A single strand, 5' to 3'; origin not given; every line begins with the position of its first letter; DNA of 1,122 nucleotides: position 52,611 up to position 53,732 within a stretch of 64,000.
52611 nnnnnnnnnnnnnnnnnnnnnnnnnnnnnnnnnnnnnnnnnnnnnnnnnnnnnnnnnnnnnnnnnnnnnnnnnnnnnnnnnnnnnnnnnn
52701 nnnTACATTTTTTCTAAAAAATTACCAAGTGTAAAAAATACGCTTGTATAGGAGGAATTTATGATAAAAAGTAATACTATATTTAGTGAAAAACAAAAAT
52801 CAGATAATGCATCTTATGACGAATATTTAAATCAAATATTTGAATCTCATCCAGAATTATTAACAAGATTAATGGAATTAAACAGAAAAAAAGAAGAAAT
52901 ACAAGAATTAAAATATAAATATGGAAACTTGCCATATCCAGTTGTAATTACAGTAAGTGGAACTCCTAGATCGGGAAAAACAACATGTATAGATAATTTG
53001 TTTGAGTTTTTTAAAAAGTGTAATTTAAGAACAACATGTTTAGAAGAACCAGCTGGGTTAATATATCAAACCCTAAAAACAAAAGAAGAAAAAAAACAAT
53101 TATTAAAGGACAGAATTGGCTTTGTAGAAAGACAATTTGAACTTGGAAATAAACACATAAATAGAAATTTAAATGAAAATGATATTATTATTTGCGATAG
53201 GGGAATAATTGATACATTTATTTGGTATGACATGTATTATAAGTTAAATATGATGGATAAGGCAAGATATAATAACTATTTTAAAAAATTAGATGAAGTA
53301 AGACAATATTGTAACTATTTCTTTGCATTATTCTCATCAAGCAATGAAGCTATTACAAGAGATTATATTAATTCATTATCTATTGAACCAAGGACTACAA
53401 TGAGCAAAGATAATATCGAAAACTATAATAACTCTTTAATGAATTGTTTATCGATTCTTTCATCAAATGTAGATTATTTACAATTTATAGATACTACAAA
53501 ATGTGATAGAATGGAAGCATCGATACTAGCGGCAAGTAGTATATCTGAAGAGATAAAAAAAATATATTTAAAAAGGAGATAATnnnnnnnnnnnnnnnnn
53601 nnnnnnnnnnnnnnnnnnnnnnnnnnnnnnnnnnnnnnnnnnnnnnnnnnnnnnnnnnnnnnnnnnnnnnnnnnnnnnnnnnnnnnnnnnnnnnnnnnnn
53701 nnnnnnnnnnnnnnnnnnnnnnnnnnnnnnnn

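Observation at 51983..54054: NrtR-like Nudix regulator with two matching palindromic operators controlling an NRK-like kinase and an NT5C-like nucleotidase: possible NR/NMN salvage switch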

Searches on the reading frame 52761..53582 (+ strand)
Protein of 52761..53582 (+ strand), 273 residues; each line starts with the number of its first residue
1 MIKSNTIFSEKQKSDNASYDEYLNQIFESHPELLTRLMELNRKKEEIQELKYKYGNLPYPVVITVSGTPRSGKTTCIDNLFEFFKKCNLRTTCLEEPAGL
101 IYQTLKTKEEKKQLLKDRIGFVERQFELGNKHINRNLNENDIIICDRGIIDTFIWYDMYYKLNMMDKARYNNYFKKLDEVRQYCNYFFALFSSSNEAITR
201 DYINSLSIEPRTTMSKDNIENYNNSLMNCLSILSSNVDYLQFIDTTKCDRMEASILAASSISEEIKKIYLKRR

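Call 3: search_protein_families(library=pfam, proteins=[window:52761-53582:+], max_evalue=0.1)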
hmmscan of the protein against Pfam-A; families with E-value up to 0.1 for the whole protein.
window:52761-53582:+ (273 aa): 6 families
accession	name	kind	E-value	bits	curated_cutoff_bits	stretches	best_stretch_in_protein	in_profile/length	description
PF13521.12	AAA_28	-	1.5e-12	48.5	27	1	63-174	2-101/164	AAA domain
PF08433.16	KTI12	-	0.00023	21.2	22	1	63-147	4-78/271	Chromatin associated protein KTI12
PF02223.23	Thymidylate_kin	-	0.001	19.2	27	1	67-160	3-99/185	Thymidylate kinase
PF13238.12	AAA_18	-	0.0019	19.1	29.4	1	63-144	1-76/128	AAA domain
PF03266.21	NTPase_1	-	0.018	15.3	23.9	0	63-90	2-29/168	NTPase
PF13401.12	AAA_22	-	0.027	15.2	27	1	62-115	7-51/130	AAA domain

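Call 4: search_protein_families(library=ncbifam, proteins=[window:52761-53582:+], max_evalue=0.1)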
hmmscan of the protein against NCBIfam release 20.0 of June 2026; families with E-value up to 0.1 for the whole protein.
window:52761-53582:+ (273 aa): 4 families
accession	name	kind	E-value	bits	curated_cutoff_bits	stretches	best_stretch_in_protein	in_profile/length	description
TIGR00041.1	DTMP_kinase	equivalog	8.7e-05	22.3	83.25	1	63-153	7-103/196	dTMP kinase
NF041053.1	CobW_rel_Se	equivalog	0.04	13.6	180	1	62-95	3-36/195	CobW-related selenoprotein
TIGR00176.1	mobB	equivalog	0.056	13.5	76.2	0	62-91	1-30/155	molybdopterin-guanine dinucleotide biosynthesis protein B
NF041734.1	resp_reg_RppA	equivalog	0.061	12.7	250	0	13-57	91-134/229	two-component system response regulator RppA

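Call 8: search_solved_structures(query=window:52761-53582:+, max_evalue=1, show_alignments=2)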
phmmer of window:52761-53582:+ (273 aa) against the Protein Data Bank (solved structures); distinct sequences matched with E-value up to 1: 4.
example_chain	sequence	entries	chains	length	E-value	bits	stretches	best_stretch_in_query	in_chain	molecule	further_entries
3ld9_A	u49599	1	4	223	0.047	16.7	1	58-159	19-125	Thymidylate kinase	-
5xbh_A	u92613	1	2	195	0.08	15.9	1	63-160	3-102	Thymidylate kinase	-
2pbr_A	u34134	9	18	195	0.092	15.7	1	63-159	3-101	Thymidylate kinase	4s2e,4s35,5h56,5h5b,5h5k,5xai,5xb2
5xb5_A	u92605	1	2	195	0.48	13.4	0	63-159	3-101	Thymidylate kinase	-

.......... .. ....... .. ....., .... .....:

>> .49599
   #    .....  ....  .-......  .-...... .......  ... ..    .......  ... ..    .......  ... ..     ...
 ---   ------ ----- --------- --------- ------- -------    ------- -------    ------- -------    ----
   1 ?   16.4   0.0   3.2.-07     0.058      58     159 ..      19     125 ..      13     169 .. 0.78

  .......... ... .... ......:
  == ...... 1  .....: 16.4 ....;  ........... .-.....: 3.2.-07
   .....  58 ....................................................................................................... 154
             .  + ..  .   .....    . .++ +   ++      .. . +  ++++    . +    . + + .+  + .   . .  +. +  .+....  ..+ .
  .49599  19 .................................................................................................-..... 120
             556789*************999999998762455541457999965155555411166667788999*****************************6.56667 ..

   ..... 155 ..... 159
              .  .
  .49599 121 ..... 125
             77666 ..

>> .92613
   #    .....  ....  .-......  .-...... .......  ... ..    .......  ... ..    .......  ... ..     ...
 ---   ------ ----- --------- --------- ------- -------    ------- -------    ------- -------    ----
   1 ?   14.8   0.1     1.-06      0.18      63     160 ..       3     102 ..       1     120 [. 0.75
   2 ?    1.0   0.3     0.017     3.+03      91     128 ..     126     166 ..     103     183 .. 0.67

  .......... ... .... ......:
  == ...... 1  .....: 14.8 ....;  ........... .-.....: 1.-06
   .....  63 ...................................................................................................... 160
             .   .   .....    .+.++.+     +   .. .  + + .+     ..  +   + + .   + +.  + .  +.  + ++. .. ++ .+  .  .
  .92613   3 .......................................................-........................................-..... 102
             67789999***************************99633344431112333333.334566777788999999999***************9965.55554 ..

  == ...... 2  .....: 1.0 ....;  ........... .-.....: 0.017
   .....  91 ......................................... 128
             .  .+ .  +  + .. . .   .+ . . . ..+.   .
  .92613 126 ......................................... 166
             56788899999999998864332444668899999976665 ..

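Call 11: find_homologous_proteins(query=window:52761-53582:+, max_evalue=0.001)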
Query window:52761-53582:+ (273 aa): 61 proteins with E <= 0.001 among 731 candidates.
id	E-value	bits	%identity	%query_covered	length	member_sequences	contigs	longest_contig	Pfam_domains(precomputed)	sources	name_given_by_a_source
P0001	5.9e-177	605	100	100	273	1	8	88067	PF13521.13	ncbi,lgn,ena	-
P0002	5.3e-118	411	69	93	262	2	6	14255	PF13521.13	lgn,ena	-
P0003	6.7e-108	378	64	94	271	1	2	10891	PF13521.13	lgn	-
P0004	2.0e-96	341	59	95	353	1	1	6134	PF13521.13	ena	-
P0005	3.3e-96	340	58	93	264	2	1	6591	PF13521.13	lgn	-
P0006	4.0e-96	340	57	93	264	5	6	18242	PF02223.24,PF13521.13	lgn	-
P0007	3.6e-95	337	54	97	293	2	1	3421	PF13521.13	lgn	-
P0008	1.8e-93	331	58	93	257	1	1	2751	PF13521.13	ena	-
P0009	2.6e-91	324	57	93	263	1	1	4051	PF13521.13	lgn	-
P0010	4.1e-90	320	51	99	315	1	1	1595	PF13521.13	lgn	-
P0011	1.8e-88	315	55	93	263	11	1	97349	PF13521.13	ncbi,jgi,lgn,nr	ncbi:MAG: AAA family ATPase [Bacilli bacterium]|nr:AAA family ATPase [Bacilli bacterium]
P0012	2.4e-88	314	54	93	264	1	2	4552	PF13521.13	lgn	-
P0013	5.5e-88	313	54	96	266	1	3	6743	PF02223.24,PF13521.13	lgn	-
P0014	1.3e-87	312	52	99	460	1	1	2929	PF13521.13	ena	-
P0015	9.9e-87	309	52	96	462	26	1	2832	PF13521.13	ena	-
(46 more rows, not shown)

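Call 13: find_encoding_contigs(protein=P0001, flank=6000, max_places=4)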
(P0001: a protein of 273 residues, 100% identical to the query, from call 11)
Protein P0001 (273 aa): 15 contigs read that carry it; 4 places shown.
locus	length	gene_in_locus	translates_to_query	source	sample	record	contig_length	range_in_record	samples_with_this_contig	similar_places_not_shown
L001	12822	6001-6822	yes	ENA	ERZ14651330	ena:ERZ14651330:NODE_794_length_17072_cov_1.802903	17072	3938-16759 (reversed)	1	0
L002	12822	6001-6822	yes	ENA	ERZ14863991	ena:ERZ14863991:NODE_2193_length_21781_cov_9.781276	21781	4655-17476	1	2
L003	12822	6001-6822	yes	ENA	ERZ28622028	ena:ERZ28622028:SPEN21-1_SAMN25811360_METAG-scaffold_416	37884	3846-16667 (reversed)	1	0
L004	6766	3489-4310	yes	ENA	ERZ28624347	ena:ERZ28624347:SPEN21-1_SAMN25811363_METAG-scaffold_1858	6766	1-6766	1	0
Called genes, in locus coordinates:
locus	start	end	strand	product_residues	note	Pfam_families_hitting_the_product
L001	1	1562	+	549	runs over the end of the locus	PF00664:ABC_membrane, PF09818:ABC_ATPase (faint), PF02463:SMC_N, PF00005:ABC_tran, PF13304:AAA_21 (faint)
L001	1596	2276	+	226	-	PF22751:DUF488-N3a (weak)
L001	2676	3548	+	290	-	PF05175:MTS (weak)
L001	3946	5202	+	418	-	PF12913:SH3_6, PF00877:NLPC_P60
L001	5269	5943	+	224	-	PF00293:NUDIX, PF19368:WHD_AraR, PF21906:WHD_NrtR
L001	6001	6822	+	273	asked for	PF13521:AAA_28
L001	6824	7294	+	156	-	-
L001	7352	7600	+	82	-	-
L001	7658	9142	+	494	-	PF01432:Peptidase_M3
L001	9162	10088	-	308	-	-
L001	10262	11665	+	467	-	-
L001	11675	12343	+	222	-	-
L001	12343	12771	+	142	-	-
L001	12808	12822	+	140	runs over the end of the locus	PF01741:MscL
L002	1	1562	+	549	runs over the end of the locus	PF00664:ABC_membrane, PF09818:ABC_ATPase (faint), PF02463:SMC_N, PF00005:ABC_tran, PF13304:AAA_21 (faint)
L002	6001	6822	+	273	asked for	PF13521:AAA_28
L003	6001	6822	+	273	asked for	PF13521:AAA_28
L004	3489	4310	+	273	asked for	PF13521:AAA_28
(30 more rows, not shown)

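Call 14: find_encoding_contigs(protein=P0011, flank=6000, max_places=3)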
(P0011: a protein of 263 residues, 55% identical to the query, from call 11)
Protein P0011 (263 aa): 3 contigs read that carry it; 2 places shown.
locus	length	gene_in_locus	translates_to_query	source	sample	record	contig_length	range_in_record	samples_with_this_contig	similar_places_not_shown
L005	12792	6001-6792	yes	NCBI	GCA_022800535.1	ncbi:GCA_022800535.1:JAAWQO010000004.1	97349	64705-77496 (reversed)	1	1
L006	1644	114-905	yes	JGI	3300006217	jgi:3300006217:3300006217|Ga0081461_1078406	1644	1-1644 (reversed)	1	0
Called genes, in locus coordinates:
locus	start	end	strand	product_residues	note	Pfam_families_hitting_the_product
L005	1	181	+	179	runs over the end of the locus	-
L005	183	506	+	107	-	-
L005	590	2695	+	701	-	PF03412:Peptidase_C39, PF09778:Guanylate_cyc_2 (faint), PF13529:Peptidase_C39_2 (weak), PF00664:ABC_membrane, PF00005:ABC_tran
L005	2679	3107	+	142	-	-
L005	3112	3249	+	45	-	-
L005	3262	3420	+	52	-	-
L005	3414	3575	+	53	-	-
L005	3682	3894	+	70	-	PF01165:Ribosomal_S21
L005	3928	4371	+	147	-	PF09424:YqeY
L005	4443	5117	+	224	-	PF00293:NUDIX, PF19368:WHD_AraR, PF21906:WHD_NrtR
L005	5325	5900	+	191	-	-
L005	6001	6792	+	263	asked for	PF13521:AAA_28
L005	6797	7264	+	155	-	-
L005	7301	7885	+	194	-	PF00265:TK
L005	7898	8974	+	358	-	PF08433:KTI12 (weak), PF13521:AAA_28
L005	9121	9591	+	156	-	-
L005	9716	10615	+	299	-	PF00005:ABC_tran, PF13304:AAA_21, PF13732:DrrA1-3_C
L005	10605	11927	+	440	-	PF12698:ABC2_membrane_3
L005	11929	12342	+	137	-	PF00581:Rhodanese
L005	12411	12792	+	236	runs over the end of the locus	PF02585:PIG-L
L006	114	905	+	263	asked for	PF13521:AAA_28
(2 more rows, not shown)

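Call 17: find_related_loci(query=A1, collection=genome_contigs, flank=8000)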
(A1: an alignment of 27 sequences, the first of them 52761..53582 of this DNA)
Query A1 (273 aa) in genome_contigs; peptide patterns used: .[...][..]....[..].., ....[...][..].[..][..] (x = any residue, [..] = any of these).
48 stretches matched a pattern; 15 encode a relative of the query (tblastn E <= 1e-3); 15 distinct loci.
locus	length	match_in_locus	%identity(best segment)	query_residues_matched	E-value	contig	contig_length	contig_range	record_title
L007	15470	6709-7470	56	16-269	1e-98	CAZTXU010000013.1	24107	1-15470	MAG TPA_asm: uncultured Muribaculaceae bacterium isolate binchicken_co370_82 genome assembly, contig: NODE_2290_length_2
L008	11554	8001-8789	52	10-272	4e-95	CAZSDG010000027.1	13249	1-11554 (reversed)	MAG TPA_asm: uncultured Muribaculaceae bacterium isolate SRP294416_co3_254 genome assembly, contig: NODE_8705_length_132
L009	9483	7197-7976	55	10-269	2e-93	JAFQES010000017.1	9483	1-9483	MAG: Bacilli bacterium isolate RGIG1752 Goat_Cecum-3__c406775, whole genome shotgun sequence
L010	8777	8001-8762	56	19-272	2e-93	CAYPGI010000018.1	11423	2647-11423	MAG TPA_asm: uncultured Muribaculaceae bacterium isolate SRP192927_co2_789 genome assembly, contig: NODE_10669_length_11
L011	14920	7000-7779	50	10-269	2e-92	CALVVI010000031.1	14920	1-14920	MAG: uncultured Bacilli bacterium isolate BRZ_DE__bin3 genome assembly, contig: BRZ_DE__NODE_4825_length_14920_cov_9.273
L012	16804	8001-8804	50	1-269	1e-91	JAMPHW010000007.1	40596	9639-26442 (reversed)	MAG: Ruminococcus sp. isolate NALB_7961_7 Scaffold_#7__SCF_007___40596_bp, whole genome shotgun sequence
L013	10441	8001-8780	51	12-272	2e-90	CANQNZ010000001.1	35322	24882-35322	MAG: uncultured Bacilli bacterium isolate Lapin-033__bin54 genome assembly, contig: Lapin-033__NODE_916_length_35322_cov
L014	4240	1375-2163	54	8-272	2e-89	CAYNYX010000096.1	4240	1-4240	MAG TPA_asm: uncultured Muribaculaceae bacterium isolate SRP192927_co3_631 genome assembly, contig: NODE_63997_length_42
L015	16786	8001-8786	52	12-273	5e-89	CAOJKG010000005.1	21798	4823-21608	MAG TPA_asm: uncultured Tenericutes bacterium isolate SRR17684645_bin.12_metawrap_v1.3_MAG genome assembly, contig: NODE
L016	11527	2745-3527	52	12-273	4e-89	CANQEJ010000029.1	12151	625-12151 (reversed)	MAG: uncultured Bacilli bacterium isolate Lapin-007__bin15 genome assembly, contig: Lapin-007__NODE_2066_length_12151_co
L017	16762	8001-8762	56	16-269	1e-92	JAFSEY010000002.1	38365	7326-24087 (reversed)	MAG: Bacilli bacterium isolate RGIG3081 Goat_Rectum-5__c17136, whole genome shotgun sequence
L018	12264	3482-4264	50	8-272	2e-84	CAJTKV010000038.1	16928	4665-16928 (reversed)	MAG TPA_asm: uncultured Bacilli bacterium isolate MGBC102277 genome assembly, contig: MGBC102277.38, whole genome shotgu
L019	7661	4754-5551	47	9-273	4e-82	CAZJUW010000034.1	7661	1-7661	MAG TPA_asm: uncultured Muribaculaceae bacterium isolate SRP222994_co1_5 genome assembly, contig: NODE_19711_length_7661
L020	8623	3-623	57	66-272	1e-78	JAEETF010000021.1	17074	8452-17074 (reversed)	MAG: Bacilli bacterium isolate Tb.RUG.4 k141_2778814_flag=1_multi=12.0000_len=17074, whole genome shotgun sequence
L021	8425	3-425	46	133-273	1e-40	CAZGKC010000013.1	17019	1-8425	MAG TPA_asm: uncultured Muribaculaceae bacterium isolate SRP222994_co1_206 genome assembly, contig: NODE_6983_length_170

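Call 22: search_protein_families(library=pfam, proteins=[L008:6162-8792:+, L007:4903-7479:+, L015:9264-11114:+, L015:7404-8792:+, L005:5325-5900:+, L005:7898-8974:+, L018:1933-2664:+], max_evalue=0.05)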
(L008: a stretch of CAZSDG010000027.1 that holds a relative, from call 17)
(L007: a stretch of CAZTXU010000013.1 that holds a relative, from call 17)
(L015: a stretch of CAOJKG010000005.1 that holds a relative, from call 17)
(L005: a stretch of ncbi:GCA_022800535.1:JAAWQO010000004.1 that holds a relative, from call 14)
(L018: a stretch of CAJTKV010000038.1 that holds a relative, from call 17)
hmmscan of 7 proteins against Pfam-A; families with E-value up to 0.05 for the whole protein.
L008:6162-8792:+ (876 aa): 4 families
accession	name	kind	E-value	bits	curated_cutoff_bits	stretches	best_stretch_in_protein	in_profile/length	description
PF13521.12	AAA_28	-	1.3e-12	48.7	27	1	669-827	4-147/164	AAA domain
PF01966.28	HD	-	1.8e-06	28.7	22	1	46-117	1-67/116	HD domain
PF02223.23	Thymidylate_kin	-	0.0042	17.2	27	1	670-759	2-95/185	Thymidylate kinase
PF13401.12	AAA_22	-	0.03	15.1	27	0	667-713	8-45/130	AAA domain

L007:4903-7479:+ (858 aa): 7 families
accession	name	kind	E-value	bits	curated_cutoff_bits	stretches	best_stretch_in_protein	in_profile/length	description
PF13521.12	AAA_28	-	1.6e-12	48.4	27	1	650-806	2-143/164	AAA domain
PF01966.28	HD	-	3.1e-07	31.1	22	1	46-130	1-77/116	HD domain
PF02223.23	Thymidylate_kin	-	0.0014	18.8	27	1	654-832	3-174/185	Thymidylate kinase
PF13401.12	AAA_22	-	0.0048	17.7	27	1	648-702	6-51/130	AAA domain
PF03266.21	NTPase_1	-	0.0064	16.8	23.9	0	650-678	2-30/168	NTPase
PF18148.6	RGS_DHEX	-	0.0079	16.7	22.5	0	477-539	19-78/100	Regulator of G-protein signalling DHEX domain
PF19993.5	DO-GTPase2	-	0.044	13.9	27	0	649-677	2-30/226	Double-GTPase 2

L015:9264-11114:+ (616 aa): 1 family
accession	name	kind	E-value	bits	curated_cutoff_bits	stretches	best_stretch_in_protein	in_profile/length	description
PF01966.28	HD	-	1.4e-09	38.7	22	1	46-178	1-113/116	HD domain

L015:7404-8792:+ (462 aa): 5 families
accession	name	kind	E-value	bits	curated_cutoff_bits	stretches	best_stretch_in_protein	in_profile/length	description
PF13521.12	AAA_28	-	2.2e-14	54.5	27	1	251-412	2-148/164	AAA domain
PF13401.12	AAA_22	-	0.0046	17.7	27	1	251-313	8-61/130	AAA domain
PF13238.12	AAA_18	-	0.018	15.9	29.4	0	251-315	1-64/128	AAA domain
PF19993.5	DO-GTPase2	-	0.024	14.8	27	1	249-279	1-31/226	Double-GTPase 2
PF01863.23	YgjP-like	-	0.036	14.5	26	0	155-247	56-148/207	YgjP-like, metallopeptidase domain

L005:5325-5900:+ (191 aa): 0 families

L005:7898-8974:+ (358 aa): 5 families
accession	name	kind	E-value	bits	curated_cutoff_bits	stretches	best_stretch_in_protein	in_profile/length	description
PF13521.12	AAA_28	-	1.3e-17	64.9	27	1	5-182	1-159/164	AAA domain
PF08433.16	KTI12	-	3.8e-06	27.1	22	1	6-43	4-41/271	Chromatin associated protein KTI12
PF02223.23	Thymidylate_kin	-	0.0061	16.7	27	1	14-107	7-100/185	Thymidylate kinase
PF13604.12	AAA_30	-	0.014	15.6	27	1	7-41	22-56/191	AAA domain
PF03308.22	MeaB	-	0.031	13.7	23.1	0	4-37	34-67/273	Methylmalonyl Co-A mutase-associated GTPase MeaB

L018:1933-2664:+ (243 aa): 1 family
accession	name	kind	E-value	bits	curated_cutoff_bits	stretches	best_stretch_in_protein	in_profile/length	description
PF19848.4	DUF6323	-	0.028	14.6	30.6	0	50-93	34-77/127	Family of unknown function (DUF6323)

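Call 23: predict_structure(alignment_id=A1)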
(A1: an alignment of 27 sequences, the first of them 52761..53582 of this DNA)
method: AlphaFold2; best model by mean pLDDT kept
length: 273 residues; sequences in the alignment: 27
mean_pLDDT: 91.4   pTM: 0.86
mean pLDDT of the five models: 91.4, 90.8, 90.6, 90.3, 89.8
residues with pLDDT >= 90: 215; 70-90: 44; 50-70: 7; < 50: 7
segments of 3 or more residues with pLDDT < 50: 1-3, 6-8
pLDDT, mean of each block of 10 residues (from residue 1): 47 69 93 95 98 95 96 96 98 96 90 90 96 95 96 97 97 92 90 95 87 87 97 93 92 96 96 82
secondary structure, 60 per line:
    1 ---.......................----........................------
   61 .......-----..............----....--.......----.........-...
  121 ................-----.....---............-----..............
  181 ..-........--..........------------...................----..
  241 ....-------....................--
elements in order: H4-26 H31-54 E61-67 H73-86 E91-94 H97-103 H108-116 H118-136 E142-146 H150-161 H167-182 E184-191 H194-203 H216-234 E239-244 H252-271
